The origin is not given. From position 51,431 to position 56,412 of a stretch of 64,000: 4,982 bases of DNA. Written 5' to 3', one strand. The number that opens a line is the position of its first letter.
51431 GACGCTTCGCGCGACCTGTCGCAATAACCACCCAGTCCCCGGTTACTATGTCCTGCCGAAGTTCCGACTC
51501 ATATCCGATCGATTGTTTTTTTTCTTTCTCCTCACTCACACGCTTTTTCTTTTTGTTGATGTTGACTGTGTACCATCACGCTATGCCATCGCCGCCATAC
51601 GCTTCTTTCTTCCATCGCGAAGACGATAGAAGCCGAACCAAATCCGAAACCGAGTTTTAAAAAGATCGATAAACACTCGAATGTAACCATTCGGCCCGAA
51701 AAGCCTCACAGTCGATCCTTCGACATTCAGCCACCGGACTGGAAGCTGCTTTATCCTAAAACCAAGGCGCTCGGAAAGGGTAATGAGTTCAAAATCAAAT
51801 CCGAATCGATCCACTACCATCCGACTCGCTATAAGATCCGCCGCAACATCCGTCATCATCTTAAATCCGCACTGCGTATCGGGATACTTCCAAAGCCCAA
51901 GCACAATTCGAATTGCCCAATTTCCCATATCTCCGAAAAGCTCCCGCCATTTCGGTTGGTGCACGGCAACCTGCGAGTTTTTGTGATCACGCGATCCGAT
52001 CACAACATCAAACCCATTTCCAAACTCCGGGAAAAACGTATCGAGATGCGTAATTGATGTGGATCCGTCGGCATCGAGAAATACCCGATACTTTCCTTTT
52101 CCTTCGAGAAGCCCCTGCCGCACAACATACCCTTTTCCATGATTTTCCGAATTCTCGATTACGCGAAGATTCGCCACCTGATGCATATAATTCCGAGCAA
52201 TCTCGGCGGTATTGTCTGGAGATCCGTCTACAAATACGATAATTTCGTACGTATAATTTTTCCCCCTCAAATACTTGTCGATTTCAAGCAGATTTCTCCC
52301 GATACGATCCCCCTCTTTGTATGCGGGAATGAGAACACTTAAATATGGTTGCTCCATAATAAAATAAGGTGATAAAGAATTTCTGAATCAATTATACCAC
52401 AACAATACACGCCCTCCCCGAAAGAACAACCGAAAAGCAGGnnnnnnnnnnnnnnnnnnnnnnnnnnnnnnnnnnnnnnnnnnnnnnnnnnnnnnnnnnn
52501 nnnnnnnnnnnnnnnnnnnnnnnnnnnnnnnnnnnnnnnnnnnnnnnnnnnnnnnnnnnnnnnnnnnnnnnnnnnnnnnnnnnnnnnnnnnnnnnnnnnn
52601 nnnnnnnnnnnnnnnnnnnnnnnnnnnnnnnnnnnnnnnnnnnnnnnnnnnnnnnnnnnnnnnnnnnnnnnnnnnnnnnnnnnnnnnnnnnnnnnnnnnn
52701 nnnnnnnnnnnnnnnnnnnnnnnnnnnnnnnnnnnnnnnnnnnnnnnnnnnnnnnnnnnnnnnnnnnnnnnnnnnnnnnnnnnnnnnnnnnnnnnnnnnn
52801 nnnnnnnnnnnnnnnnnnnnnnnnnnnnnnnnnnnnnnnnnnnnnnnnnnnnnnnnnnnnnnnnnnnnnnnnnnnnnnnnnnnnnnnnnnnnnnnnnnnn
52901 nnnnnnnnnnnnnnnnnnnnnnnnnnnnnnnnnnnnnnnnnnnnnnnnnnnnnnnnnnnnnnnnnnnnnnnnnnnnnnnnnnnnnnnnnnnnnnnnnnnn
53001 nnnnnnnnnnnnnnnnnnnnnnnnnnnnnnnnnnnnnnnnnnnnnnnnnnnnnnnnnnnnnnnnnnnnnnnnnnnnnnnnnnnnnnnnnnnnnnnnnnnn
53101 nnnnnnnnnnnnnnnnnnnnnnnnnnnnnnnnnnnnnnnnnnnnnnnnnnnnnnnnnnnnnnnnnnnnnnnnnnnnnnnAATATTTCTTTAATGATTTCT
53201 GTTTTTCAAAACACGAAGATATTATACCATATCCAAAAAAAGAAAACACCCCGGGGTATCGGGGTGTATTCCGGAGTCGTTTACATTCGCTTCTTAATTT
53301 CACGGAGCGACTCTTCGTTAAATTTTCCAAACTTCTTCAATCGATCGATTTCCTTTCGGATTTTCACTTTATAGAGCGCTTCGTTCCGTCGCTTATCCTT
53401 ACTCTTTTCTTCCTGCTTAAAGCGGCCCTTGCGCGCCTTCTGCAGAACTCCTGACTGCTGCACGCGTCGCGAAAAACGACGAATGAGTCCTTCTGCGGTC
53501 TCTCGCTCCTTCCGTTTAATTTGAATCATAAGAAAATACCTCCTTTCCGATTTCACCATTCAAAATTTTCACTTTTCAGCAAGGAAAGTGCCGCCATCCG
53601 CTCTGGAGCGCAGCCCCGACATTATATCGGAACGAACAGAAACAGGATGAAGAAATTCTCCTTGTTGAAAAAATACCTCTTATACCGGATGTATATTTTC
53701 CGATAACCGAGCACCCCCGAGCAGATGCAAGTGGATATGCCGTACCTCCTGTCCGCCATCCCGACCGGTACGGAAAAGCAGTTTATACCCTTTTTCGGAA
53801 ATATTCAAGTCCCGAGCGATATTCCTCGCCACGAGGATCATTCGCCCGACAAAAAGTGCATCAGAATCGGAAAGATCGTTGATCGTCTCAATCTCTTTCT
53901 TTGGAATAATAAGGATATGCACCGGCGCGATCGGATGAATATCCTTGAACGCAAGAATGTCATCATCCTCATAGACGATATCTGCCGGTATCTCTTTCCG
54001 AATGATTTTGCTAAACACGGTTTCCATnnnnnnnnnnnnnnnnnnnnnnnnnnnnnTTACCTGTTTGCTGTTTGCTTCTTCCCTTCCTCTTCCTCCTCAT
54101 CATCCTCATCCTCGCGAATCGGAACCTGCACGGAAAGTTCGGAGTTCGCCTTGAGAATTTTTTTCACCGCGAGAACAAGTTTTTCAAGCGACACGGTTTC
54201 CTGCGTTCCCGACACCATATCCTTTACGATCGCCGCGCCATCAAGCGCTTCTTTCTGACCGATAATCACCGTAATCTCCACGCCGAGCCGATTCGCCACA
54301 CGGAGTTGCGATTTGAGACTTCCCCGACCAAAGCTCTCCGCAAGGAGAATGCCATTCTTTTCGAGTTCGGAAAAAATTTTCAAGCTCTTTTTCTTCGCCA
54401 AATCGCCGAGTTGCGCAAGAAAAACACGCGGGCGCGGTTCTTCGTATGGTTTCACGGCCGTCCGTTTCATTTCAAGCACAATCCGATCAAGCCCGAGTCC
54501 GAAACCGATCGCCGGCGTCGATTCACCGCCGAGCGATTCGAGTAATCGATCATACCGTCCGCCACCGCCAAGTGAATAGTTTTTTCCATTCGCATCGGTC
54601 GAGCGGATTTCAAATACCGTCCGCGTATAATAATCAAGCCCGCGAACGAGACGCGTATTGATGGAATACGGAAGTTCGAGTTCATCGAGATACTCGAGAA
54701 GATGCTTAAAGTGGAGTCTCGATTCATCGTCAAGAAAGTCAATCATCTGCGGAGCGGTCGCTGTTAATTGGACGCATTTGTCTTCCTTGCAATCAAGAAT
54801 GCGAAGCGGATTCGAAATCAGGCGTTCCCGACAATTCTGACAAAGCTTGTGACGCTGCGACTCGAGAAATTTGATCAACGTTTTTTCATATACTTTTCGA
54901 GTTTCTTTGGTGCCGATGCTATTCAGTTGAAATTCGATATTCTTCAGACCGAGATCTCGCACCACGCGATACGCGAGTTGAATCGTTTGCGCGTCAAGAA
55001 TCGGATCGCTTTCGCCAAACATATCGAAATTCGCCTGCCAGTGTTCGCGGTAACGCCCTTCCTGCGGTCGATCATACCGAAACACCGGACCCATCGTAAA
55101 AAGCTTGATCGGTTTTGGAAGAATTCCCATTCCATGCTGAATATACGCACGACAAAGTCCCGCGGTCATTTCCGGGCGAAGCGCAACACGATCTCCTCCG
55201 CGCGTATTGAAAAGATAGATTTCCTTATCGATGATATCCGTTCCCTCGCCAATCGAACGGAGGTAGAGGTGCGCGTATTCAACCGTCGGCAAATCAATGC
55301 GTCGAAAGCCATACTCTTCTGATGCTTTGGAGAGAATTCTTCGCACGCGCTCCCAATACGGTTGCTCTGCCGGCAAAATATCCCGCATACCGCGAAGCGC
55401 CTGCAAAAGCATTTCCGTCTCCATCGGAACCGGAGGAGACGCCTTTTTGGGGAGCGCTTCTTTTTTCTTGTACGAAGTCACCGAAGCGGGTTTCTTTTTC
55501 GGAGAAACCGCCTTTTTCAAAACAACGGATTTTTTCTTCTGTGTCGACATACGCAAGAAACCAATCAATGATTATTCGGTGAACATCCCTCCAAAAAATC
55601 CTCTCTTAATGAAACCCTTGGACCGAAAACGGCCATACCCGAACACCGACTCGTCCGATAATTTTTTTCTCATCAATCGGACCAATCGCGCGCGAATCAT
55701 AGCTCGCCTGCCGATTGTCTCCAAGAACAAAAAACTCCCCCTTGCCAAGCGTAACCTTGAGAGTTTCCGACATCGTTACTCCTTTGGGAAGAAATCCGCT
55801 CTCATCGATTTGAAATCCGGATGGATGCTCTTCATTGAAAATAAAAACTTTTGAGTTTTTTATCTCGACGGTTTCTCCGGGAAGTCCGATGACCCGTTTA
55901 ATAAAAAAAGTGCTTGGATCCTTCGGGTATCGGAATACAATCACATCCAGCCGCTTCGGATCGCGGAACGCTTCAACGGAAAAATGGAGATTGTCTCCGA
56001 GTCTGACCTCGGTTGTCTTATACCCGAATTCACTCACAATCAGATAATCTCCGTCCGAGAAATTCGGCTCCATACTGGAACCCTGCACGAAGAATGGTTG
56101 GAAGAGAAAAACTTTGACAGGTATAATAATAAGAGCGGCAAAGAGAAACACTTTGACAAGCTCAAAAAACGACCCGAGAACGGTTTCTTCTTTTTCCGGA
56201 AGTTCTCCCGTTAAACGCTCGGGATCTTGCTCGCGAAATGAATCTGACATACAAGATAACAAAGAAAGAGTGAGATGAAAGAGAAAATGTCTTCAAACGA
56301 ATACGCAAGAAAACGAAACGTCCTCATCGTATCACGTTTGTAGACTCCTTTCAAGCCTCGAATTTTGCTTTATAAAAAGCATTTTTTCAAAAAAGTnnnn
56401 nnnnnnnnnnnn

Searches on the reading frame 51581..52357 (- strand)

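Call 43: search_protein_families(library=pfam, proteins=[window:51581-52357:-], max_evalue=0.001)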
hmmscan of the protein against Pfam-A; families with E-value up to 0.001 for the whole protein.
window:51581-52357:- (258 aa): 2 families
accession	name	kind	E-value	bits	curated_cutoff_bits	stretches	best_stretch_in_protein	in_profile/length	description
PF00535.33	Glycos_transf_2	-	3.3e-24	86.1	23.3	1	7-168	1-159/168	Glycosyl transferase family 2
PF13641.12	Glyco_tranf_2_3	-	1.9e-06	28.5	27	1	5-97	2-96/230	Glycosyltransferase like family 2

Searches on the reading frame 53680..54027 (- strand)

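Call 43: search_protein_families(library=pfam, proteins=[window:53680-54027:-], max_evalue=0.001)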
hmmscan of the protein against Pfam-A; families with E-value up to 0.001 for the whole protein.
window:53680-54027:- (115 aa): 2 families
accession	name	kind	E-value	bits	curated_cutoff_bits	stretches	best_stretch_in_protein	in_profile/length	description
PF01230.28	HIT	-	7.8e-27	94.2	21.5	1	10-106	1-96/98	HIT domain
PF11969.13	DcpS_C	-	2e-24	86.7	24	1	3-104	2-101/114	Scavenger mRNA decapping enzyme C-term binding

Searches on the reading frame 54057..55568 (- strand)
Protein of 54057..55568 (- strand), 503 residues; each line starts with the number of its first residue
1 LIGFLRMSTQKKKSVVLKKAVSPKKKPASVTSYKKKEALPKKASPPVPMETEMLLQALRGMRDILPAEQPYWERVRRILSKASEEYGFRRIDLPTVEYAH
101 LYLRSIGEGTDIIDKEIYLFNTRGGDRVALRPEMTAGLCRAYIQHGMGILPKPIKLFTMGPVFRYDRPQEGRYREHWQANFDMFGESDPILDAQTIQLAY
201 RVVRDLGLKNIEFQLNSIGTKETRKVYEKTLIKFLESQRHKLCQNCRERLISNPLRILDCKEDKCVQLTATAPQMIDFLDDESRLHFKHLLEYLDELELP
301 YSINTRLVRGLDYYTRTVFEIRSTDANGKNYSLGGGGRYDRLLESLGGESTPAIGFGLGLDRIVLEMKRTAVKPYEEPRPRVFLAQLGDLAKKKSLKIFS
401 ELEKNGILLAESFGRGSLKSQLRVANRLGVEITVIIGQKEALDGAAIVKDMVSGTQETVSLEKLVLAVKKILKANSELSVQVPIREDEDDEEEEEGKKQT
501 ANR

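Call 43: search_protein_families(library=pfam, proteins=[window:54057-55568:-], max_evalue=0.001)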
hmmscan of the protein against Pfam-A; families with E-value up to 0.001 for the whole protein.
window:54057-55568:- (503 aa): 3 families
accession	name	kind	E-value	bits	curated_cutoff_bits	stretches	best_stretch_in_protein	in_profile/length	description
PF13393.11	tRNA-synt_His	-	1.4e-34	120.2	25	1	60-363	1-308/308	Histidyl-tRNA synthetase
PF03129.25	HGTP_anticodon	-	2.6e-09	37.5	21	1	391-470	14-93/94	Anticodon binding domain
PF00587.30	tRNA-synt_2b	-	7.9e-09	36.2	29.3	1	118-266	1-110/179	tRNA synthetase class II core domain (G, H, P, S and T)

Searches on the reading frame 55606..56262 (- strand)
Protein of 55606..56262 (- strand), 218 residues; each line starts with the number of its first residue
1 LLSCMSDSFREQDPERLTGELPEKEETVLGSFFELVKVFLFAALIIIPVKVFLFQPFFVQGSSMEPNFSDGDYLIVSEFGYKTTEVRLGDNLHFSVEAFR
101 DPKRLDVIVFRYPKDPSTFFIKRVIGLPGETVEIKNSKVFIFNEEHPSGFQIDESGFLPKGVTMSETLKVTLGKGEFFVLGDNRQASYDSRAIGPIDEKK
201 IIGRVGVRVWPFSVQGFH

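Call 43: search_protein_families(library=pfam, proteins=[window:55606-56262:-], max_evalue=0.001)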
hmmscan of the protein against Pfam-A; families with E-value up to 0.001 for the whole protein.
window:55606-56262:- (218 aa): 2 families
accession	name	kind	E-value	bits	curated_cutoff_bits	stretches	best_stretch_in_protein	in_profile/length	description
PF10502.14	Peptidase_S26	-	3.2e-43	148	22.9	1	34-210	3-168/168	Signal peptidase, peptidase S26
PF00717.28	Peptidase_S24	-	0.0003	20.9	23.3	0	58-90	39-67/116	Peptidase S24-like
